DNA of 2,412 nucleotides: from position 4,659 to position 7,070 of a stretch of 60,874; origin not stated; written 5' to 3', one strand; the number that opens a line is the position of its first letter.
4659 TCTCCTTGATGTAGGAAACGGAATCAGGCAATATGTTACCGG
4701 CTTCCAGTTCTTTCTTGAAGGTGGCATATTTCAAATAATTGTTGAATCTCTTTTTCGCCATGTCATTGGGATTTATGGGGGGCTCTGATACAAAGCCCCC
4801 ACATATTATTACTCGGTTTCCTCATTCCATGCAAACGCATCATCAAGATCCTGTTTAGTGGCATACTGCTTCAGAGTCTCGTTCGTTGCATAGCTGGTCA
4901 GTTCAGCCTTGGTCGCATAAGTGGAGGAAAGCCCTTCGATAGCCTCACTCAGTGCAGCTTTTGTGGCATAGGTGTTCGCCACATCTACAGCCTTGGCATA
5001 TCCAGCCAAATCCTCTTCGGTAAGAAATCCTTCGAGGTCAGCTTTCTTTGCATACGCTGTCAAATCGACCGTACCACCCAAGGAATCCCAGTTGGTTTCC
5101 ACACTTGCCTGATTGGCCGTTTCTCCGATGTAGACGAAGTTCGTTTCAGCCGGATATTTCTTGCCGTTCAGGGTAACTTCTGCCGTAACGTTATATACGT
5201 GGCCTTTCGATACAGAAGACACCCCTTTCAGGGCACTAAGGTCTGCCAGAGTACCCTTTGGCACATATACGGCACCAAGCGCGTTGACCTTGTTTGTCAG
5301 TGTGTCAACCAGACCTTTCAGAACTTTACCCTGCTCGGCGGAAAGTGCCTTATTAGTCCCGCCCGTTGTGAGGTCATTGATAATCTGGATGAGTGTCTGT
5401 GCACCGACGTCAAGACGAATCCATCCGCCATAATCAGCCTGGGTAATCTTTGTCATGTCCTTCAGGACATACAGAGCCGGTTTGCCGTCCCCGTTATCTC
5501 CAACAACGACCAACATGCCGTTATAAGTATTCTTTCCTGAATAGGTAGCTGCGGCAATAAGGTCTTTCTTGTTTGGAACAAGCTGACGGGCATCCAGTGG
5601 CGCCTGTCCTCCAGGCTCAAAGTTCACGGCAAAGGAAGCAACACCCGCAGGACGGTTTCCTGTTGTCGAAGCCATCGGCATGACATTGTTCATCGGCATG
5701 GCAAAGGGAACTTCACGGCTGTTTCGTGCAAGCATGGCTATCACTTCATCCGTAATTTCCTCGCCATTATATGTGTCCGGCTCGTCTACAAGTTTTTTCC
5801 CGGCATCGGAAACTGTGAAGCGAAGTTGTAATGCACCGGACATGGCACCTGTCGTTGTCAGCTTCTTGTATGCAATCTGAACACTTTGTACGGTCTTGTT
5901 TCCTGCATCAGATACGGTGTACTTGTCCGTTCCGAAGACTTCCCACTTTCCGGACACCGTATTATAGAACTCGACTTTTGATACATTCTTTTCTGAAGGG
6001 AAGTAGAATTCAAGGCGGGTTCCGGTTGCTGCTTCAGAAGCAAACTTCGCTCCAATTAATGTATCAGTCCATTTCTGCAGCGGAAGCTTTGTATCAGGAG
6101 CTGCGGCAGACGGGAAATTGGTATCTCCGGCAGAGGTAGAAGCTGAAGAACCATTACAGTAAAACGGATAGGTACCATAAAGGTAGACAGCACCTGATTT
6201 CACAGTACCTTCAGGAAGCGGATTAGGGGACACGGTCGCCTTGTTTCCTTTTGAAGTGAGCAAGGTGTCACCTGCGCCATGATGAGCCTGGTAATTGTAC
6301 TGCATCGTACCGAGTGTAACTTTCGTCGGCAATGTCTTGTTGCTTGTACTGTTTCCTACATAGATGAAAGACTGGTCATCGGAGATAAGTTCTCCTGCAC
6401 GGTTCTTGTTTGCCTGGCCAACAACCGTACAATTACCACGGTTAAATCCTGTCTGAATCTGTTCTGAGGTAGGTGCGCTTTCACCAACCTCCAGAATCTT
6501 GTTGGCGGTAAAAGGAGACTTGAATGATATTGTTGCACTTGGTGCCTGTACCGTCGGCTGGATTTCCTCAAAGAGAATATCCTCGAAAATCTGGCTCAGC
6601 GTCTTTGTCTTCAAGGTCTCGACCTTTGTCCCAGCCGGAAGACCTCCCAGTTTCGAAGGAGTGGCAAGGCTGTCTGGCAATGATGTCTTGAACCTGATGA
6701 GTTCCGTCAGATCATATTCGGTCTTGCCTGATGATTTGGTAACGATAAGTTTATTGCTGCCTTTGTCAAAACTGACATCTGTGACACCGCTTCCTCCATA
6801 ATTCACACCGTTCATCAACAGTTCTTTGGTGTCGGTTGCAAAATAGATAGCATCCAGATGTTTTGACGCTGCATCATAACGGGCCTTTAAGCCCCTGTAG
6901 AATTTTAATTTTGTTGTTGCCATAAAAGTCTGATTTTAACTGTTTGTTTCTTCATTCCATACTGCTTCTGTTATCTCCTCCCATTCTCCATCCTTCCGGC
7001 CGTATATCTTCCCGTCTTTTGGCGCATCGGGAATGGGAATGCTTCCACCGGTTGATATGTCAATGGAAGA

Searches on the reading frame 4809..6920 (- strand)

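Call 51: search_protein_families(library=pfam, proteins=[window:4809-6920:-], max_evalue=0.001)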
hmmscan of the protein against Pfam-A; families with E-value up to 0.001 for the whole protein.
window:4809-6920:- (703 aa): 1 family
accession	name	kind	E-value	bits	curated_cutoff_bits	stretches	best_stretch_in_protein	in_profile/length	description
PF22337.1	Phage_fiber_rpt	-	2.8e-09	36.9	27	1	513-545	1-33/34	Phage tail fiber repeats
